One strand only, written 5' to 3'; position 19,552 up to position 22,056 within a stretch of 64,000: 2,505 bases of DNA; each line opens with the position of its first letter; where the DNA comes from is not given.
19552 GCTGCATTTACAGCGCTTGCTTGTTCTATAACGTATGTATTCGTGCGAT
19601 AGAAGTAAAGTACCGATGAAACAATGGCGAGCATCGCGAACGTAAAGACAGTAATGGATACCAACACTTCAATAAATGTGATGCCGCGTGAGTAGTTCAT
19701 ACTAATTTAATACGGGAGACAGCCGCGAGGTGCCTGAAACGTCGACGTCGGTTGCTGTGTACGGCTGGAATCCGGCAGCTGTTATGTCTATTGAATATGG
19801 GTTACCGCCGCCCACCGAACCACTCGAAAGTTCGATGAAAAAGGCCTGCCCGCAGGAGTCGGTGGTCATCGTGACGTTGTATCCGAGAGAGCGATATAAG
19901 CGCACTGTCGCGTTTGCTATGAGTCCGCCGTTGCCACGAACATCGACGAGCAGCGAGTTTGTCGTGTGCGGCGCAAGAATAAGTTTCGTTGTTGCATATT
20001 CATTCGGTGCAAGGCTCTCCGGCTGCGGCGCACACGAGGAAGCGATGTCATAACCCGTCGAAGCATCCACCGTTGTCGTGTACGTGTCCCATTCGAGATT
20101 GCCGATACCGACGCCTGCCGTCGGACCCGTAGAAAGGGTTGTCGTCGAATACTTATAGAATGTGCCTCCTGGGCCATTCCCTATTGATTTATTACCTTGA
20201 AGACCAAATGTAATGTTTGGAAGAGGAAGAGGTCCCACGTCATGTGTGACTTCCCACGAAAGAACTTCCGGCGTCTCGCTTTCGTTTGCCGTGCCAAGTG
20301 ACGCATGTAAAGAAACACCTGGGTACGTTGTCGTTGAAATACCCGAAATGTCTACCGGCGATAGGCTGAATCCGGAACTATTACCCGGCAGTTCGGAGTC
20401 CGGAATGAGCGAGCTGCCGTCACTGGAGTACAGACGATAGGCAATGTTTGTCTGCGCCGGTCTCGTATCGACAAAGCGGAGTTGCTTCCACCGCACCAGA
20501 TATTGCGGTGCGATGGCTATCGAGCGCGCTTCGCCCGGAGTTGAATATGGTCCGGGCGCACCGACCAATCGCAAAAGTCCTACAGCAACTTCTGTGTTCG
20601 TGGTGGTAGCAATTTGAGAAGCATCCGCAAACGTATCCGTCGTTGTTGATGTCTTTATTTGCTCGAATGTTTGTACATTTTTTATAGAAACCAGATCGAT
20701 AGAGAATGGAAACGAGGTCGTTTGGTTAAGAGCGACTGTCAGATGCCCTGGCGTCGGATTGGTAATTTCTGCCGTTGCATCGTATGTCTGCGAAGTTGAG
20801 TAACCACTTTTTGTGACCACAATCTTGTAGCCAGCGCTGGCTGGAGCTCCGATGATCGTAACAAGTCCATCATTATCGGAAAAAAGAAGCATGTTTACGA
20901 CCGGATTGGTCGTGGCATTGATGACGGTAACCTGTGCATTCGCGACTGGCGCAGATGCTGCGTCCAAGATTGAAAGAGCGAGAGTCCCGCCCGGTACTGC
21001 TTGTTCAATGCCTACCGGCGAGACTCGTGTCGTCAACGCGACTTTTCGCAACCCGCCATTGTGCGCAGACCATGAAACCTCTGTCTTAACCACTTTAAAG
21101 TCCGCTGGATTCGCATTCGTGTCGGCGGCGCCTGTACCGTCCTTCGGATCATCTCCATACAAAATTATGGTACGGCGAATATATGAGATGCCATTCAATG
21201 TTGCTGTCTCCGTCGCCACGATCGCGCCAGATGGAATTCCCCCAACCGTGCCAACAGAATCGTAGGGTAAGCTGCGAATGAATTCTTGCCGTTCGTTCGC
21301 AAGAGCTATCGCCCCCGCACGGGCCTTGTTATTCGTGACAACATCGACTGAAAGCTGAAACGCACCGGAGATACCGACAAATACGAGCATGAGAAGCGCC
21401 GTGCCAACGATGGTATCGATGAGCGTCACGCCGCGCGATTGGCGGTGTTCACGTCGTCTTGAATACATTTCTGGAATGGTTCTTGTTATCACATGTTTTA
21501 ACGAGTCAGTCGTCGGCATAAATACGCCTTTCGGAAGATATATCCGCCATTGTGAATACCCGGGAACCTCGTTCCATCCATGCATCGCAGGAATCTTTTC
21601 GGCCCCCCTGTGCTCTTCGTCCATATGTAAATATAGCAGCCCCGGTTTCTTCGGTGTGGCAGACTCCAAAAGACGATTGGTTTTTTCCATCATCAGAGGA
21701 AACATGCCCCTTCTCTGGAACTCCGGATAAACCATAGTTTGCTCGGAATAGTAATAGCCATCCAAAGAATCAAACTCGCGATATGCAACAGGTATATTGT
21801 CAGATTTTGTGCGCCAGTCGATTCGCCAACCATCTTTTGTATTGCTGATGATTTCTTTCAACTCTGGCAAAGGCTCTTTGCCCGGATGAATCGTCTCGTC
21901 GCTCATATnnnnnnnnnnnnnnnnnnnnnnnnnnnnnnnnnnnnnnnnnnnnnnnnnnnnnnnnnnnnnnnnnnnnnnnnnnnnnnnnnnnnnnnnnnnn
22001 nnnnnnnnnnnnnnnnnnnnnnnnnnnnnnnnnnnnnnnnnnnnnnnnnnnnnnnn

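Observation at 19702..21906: Pilin-like giant protein whose prepilin cleavage motif is preceded by a ~160-aa cytoplasmic GNAT-like domain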

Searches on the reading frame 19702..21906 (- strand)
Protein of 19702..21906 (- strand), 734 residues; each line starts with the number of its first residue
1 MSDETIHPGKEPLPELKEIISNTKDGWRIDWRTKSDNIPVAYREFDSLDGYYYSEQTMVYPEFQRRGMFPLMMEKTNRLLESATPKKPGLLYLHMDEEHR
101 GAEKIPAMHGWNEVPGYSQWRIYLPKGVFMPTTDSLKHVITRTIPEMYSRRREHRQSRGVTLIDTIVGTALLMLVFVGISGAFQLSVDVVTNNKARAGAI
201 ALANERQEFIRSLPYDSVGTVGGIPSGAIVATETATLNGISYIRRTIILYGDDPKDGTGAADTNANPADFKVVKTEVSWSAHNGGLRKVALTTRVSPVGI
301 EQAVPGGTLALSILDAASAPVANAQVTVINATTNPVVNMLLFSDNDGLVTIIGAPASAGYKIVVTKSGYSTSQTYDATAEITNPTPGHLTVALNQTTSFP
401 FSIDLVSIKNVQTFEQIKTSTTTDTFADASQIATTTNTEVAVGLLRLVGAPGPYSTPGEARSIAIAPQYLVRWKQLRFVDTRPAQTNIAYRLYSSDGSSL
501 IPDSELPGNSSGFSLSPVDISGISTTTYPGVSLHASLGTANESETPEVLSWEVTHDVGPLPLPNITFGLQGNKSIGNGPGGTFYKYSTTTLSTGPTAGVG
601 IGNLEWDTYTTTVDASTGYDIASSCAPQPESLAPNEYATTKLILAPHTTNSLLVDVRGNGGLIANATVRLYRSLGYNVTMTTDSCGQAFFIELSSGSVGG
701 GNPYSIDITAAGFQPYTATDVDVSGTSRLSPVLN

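Call 4: search_protein_families(library=pfam, proteins=[window:19702-21906:-], max_evalue=1)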
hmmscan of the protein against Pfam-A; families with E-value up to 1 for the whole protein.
window:19702-21906:- (734 aa): 2 families
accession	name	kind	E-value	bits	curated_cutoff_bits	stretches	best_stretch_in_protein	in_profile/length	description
PF13620.12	CarboxypepD_reg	-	1.2e-10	42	32.3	2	312-385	5-75/82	Carboxypeptidase regulatory-like domain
PF17802.7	SpaA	-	0.00087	19.8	23.1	0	315-380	9-75/91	Prealbumin-like fold domain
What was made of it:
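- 20752..20973 (-): CarboxypepD_reg-like beta-sandwich module (aa 312-385) of the pilin. PF13620, E=1.2e-10 (call 4).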

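Call 5: find_homologous_proteins(query=window:19702-21906:-, max_evalue=0.001)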
Query window:19702-21906:- (734 aa): 610 proteins with E <= 0.001 among 8000 candidates; the best 120 are listed.
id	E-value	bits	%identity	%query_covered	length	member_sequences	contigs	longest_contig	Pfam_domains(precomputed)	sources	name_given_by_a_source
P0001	0.0e+0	1643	100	100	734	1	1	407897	PF13620.13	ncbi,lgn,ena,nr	ncbi:MAG: hypothetical protein G01um10148_49 [Parcubacteria group bacterium Gr01-1014_8]|nr:MAG: hyp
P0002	1.0e-281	955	63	97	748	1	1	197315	PF13620.13,PF00583.32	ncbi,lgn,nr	ncbi:GNAT family N-acetyltransferase [Candidatus Kaiserbacteria bacterium]|nr:GNAT family N-acetyltr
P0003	8.2e-269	912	71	79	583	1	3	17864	PF13620.13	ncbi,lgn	-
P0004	4.8e-266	903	71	80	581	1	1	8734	PF13620.13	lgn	-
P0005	3.1e-260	884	69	79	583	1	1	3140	PF13620.13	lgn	-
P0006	4.6e-226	771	61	79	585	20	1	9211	PF13620.13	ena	-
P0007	8.2e-225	767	59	82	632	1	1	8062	PF13620.13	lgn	-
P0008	7.4e-223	760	61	79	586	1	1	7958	PF17802.8,PF13620.13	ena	-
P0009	1.4e-219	749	61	79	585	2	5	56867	PF13620.13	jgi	jgi:hypothetical protein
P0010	1.2e-217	743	60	79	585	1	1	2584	PF13620.13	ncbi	-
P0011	5.5e-216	737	59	79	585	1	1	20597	PF13620.13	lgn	-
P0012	3.2e-215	735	58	79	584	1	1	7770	PF13620.13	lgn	-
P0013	4.6e-214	731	60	80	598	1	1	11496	PF17802.8,PF13620.13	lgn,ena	-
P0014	2.0e-213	729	59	79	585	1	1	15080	PF13620.13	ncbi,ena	-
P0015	3.6e-213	728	59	79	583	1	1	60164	PF13620.13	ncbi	-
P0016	4.7e-212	724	59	79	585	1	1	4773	PF13620.13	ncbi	-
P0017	2.8e-199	682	58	77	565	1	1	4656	PF13620.13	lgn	-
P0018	9.6e-197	674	56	79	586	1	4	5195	PF13620.13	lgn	-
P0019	7.5e-193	661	54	79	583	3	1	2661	PF13620.13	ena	-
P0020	5.0e-191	655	55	80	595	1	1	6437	PF17802.8,PF13620.13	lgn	-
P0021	4.3e-188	645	54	80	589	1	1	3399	PF13620.13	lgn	-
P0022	9.9e-188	644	54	80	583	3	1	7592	PF13620.13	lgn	-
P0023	2.2e-187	643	52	81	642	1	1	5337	PF13620.13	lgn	-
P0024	2.8e-186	639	53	80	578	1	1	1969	PF17802.8,PF13620.13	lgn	-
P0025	1.3e-184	634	54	79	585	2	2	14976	PF13620.13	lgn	-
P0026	2.3e-184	633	53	80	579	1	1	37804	PF17802.8,PF13620.13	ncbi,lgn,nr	ncbi:MAG TPA: carboxypeptidase-like regulatory domain-containing protein [Candidatus Paceibacterota 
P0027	4.3e-183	629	52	80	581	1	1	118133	PF13620.13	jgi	jgi:hypothetical protein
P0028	6.8e-183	628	52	79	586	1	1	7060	PF13620.13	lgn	-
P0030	2.6e-182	626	53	79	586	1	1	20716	PF13620.13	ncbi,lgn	-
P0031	2.8e-182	626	53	80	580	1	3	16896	PF17802.8,PF13620.13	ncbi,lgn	ncbi:MAG: carboxypeptidase-like regulatory domain-containing protein [Minisyncoccia bacterium]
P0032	3.6e-182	626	54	79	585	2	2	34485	PF13620.13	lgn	-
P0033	4.0e-182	625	53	80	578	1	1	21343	PF17802.8,PF13620.13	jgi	jgi:hypothetical protein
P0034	1.0e-181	624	52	80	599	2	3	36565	PF17802.8,PF13620.13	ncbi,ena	-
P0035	6.2e-181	622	54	79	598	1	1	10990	PF13620.13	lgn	-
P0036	8.9e-181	621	51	83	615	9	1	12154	PF17802.8,PF13620.13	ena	-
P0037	9.9e-181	621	54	79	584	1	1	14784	PF13620.13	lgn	-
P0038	2.3e-180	620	53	80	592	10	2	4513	PF13620.13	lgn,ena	-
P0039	2.5e-180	620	53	79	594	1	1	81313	PF13620.13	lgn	-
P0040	6.6e-180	618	52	80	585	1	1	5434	PF13620.13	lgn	-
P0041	9.4e-180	618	53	79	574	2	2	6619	PF17802.8,PF13620.13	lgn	-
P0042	3.2e-179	616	54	80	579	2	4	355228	PF17802.8,PF13620.13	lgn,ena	-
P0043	4.4e-179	615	52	80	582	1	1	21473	PF13620.13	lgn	-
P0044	4.8e-179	615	51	80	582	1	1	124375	PF13620.13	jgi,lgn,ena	-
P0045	5.6e-179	615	54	78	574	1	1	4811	PF13620.13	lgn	-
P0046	3.8e-178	612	51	80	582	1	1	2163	PF17802.8,PF13620.13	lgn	-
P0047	5.0e-178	612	54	80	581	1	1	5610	PF13620.13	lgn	-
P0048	1.2e-177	611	51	81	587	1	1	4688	PF13620.13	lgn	-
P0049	2.1e-177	610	52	78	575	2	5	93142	PF17802.8,PF13620.13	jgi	jgi:hypothetical protein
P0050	1.2e-176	607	52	79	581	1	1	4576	PF13620.13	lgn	-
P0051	1.3e-176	607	52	79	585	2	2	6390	PF13620.13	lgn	-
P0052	4.6e-176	605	52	79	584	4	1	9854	PF13620.13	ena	-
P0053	4.6e-176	605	52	79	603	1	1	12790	PF13620.13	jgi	jgi:hypothetical protein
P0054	5.0e-176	605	53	80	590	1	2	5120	PF17802.8,PF13620.13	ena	-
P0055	5.5e-176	605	52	78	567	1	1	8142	PF13620.13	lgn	-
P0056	5.7e-176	605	51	80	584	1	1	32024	PF13620.13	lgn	-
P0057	7.7e-176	605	51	80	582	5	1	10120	PF13715.13,PF13620.13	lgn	-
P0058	8.7e-176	605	52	79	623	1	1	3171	PF13620.13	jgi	jgi:hypothetical protein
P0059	9.1e-176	604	51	80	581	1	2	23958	PF13620.13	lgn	-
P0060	1.2e-175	604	50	79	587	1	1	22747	PF13620.13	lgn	-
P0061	1.5e-175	604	50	82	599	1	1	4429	PF13620.13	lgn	-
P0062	2.1e-175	603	52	79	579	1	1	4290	PF17802.8,PF13620.13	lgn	-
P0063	2.9e-175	603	54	79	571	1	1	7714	PF17802.8,PF13620.13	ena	-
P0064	4.0e-175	602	50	81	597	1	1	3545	PF13620.13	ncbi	-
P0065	4.5e-175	602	52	79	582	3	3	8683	PF13620.13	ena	-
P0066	6.0e-175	602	53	79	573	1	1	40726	PF17802.8,PF13620.13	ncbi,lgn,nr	ncbi:carboxypeptidase-like regulatory domain-containing protein [Candidatus Kaiserbacteria bacterium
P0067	6.2e-175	602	50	79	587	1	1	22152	PF17802.8,PF13620.13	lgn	-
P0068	1.4e-174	601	52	79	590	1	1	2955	PF17802.8,PF13620.13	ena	-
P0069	1.4e-173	597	51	78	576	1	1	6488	PF17802.8,PF13620.13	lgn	-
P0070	3.3e-173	596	50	79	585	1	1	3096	PF17802.8,PF13620.13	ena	-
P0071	9.0e-173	595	52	77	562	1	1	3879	PF13620.13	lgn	-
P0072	1.8e-172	594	51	80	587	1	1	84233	PF13620.13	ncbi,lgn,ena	-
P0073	1.9e-172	593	50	80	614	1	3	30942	PF13620.13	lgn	-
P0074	1.9e-172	593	51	77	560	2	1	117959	PF14054.12,PF13620.13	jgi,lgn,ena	-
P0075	2.7e-172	593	53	80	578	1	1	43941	PF13620.13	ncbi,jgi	ncbi:MAG: hypothetical protein RLZZ416_13 [Candidatus Parcubacteria bacterium]|jgi:hypothetical prot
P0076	3.6e-172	593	52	79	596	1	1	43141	PF17802.8,PF13620.13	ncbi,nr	ncbi:carboxypeptidase regulatory-like domain-containing protein [Candidatus Kaiserbacteria bacterium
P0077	4.5e-172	592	53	79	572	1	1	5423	PF13715.13,PF17802.8,PF13620.13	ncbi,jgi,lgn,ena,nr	ncbi:MAG: carboxypeptidase regulatory-like domain-containing protein [Candidatus Kaiserbacteria bact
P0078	7.0e-172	592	50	80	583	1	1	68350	PF13620.13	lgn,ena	-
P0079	3.3e-171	589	53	79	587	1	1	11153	PF13715.13,PF17802.8,PF13620.13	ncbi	-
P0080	4.7e-171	589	51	79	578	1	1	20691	PF13715.13,PF17802.8,PF13620.13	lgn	-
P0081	6.3e-171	588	53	78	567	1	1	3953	PF17802.8,PF13620.13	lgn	-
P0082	9.0e-171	588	50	79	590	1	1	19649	PF17802.8,PF13620.13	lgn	-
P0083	1.1e-170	588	52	79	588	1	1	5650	PF13620.13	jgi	jgi:type II secretory pathway pseudopilin PulG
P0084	1.3e-170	587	51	77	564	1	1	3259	PF13620.13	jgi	jgi:hypothetical protein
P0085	2.4e-170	587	51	80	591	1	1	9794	PF13715.13,PF13620.13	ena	-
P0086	3.1e-170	586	52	78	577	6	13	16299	PF13715.13,PF17802.8,PF13620.13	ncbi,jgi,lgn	jgi:type II secretory pathway pseudopilin PulG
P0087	7.1e-170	585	53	80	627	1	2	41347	PF13620.13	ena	-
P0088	9.4e-170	585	51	79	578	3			PF13620.13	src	-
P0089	1.2e-169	584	50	79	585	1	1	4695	PF13620.13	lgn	-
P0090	1.2e-169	584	52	80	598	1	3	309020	PF13620.13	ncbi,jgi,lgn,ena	-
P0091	1.5e-169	584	51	80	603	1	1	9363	PF13620.13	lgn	-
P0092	1.8e-169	584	49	79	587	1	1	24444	PF13620.13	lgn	-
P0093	2.8e-169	583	51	79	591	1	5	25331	PF13620.13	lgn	-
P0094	3.1e-169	583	50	79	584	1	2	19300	PF13620.13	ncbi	ncbi:MAG: carboxypeptidase-like regulatory domain-containing protein [Minisyncoccia bacterium]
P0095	3.4e-169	583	51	80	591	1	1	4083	PF13620.13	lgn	-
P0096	3.4e-169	583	52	79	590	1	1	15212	PF13620.13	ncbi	-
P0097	8.9e-169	581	51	77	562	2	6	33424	PF13620.13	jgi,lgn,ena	-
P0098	1.4e-168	581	51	78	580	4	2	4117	PF13620.13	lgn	-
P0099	1.6e-168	581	49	79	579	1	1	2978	PF13620.13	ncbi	-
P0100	2.2e-168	580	50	80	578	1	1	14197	PF13620.13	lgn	-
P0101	3.3e-168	579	49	78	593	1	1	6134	PF13620.13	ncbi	-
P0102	7.9e-168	578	51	77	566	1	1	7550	PF17802.8,PF13620.13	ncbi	-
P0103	1.2e-167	578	52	78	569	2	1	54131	PF13620.13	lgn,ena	-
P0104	3.4e-167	576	48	80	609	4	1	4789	PF17802.8,PF13620.13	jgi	jgi:hypothetical protein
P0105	4.9e-167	576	52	79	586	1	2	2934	PF13620.13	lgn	-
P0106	6.0e-167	575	50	79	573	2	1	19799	PF17802.8,PF13620.13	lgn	-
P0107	7.5e-167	575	51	77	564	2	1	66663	PF13620.13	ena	-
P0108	8.8e-167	575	49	79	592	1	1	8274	PF13620.13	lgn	-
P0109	9.8e-167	575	50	79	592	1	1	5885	PF13715.13,PF13620.13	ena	-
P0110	1.1e-166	574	52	80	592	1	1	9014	PF13620.13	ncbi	-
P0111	1.5e-166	574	51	77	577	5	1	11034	PF13715.13,PF13620.13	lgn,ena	-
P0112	1.5e-166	574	50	79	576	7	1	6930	PF13620.13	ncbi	ncbi:MAG: carboxypeptidase regulatory-like domain-containing protein [Minisyncoccota bacterium]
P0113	1.7e-166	574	50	78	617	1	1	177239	PF13620.13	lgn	-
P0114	2.4e-166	573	52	80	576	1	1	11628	PF13620.13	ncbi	-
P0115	3.1e-166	573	53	75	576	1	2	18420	PF13715.13,PF13620.13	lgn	-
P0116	6.4e-166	572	50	78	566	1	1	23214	PF13620.13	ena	-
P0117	1.2e-165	571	51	79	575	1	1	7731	PF13620.13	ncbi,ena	-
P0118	1.4e-165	571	48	79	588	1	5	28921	PF17802.8,PF13620.13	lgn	-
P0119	1.6e-165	571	50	79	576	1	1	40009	PF13620.13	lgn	-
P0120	1.9e-165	570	51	80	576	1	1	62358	PF17802.8,PF13620.13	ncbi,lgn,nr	ncbi:MAG: hypothetical protein JWM46_601 [Candidatus Kaiserbacteria bacterium]|nr:hypothetical prote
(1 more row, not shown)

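Call 9: find_encoding_contigs(protein=P0002, flank=6000, max_places=3)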
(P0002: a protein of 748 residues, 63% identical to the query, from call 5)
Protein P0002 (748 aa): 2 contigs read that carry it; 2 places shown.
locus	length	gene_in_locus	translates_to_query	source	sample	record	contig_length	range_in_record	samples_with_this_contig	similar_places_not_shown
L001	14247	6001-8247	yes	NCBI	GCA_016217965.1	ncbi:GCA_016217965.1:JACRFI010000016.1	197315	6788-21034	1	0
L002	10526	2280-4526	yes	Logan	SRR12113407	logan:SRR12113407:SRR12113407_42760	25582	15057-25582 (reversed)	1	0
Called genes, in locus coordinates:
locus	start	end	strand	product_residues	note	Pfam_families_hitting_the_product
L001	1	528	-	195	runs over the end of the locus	PF00719:Pyrophosphatase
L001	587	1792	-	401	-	PF08529:NusA_N, PF00575:S1, PF13184:KH_NusA_1st, PF26594:KH_NusA_2nd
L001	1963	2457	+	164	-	-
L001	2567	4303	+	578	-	PF05157:MshEN, PF00437:T2SSE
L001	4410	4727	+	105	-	-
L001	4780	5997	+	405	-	PF00482:T2SSF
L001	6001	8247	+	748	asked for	PF00583:Acetyltransf_1 (faint), PF13620:CarboxypepD_reg (weak)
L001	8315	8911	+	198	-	-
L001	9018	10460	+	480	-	-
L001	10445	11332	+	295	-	-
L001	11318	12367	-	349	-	-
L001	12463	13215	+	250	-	PF00121:TIM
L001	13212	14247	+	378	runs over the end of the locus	PF00162:PGK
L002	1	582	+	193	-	?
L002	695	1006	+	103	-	-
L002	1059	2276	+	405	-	PF00482:T2SSF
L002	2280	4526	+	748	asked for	PF00583:Acetyltransf_1 (faint), PF13620:CarboxypepD_reg (weak)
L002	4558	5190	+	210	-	-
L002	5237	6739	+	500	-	-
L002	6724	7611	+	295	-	-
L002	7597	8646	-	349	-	-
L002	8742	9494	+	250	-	PF00121:TIM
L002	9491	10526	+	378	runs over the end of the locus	PF00162:PGK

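Call 10: find_encoding_contigs(protein=P0003, flank=5000, max_places=2)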
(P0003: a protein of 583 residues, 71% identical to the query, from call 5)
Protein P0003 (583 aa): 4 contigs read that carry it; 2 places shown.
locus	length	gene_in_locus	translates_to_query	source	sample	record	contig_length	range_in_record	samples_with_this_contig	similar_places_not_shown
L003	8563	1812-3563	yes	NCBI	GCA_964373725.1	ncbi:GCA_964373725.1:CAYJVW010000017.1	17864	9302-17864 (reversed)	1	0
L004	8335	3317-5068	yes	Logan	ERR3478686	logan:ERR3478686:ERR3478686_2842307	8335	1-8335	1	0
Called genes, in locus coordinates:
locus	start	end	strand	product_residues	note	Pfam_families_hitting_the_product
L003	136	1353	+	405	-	PF00482:T2SSF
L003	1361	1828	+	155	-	-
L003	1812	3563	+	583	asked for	PF13620:CarboxypepD_reg (faint)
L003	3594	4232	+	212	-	-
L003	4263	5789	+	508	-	-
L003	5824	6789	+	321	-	-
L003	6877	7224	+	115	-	PF04221:RelB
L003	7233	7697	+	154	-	PF15738:YafQ_toxin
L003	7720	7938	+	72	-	-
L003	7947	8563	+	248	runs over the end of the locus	PF00121:TIM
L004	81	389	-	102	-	-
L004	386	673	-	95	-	-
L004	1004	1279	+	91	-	-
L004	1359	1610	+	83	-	-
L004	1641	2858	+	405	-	PF00482:T2SSF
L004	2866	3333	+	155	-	-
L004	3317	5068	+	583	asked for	PF13620:CarboxypepD_reg (faint)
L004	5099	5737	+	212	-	-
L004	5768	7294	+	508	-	-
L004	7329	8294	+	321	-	-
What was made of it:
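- A relative does have two separate genes (call 10).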

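Call 11: find_encoding_contigs(protein=P0015, flank=5000, max_places=2)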
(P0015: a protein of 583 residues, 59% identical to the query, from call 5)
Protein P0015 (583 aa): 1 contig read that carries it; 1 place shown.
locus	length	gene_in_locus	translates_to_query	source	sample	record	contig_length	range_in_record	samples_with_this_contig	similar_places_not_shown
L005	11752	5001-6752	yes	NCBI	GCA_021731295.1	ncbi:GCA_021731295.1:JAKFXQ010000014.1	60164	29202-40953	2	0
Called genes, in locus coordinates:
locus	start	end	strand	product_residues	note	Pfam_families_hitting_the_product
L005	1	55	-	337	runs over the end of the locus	-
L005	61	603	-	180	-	PF00719:Pyrophosphatase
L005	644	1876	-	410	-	PF08529:NusA_N, PF00575:S1, PF13184:KH_NusA_1st, PF26594:KH_NusA_2nd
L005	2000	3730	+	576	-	PF05157:MshEN, PF00437:T2SSE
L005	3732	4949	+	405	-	PF00482:T2SSF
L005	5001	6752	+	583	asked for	PF13620:CarboxypepD_reg (weak)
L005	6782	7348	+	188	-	-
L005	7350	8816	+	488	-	-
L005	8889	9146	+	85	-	-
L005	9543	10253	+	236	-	PF00121:TIM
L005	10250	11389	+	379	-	PF00162:PGK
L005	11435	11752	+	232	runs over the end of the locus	PF00483:NTP_transferase, PF01128:IspD (weak), PF12804:NTP_transf_3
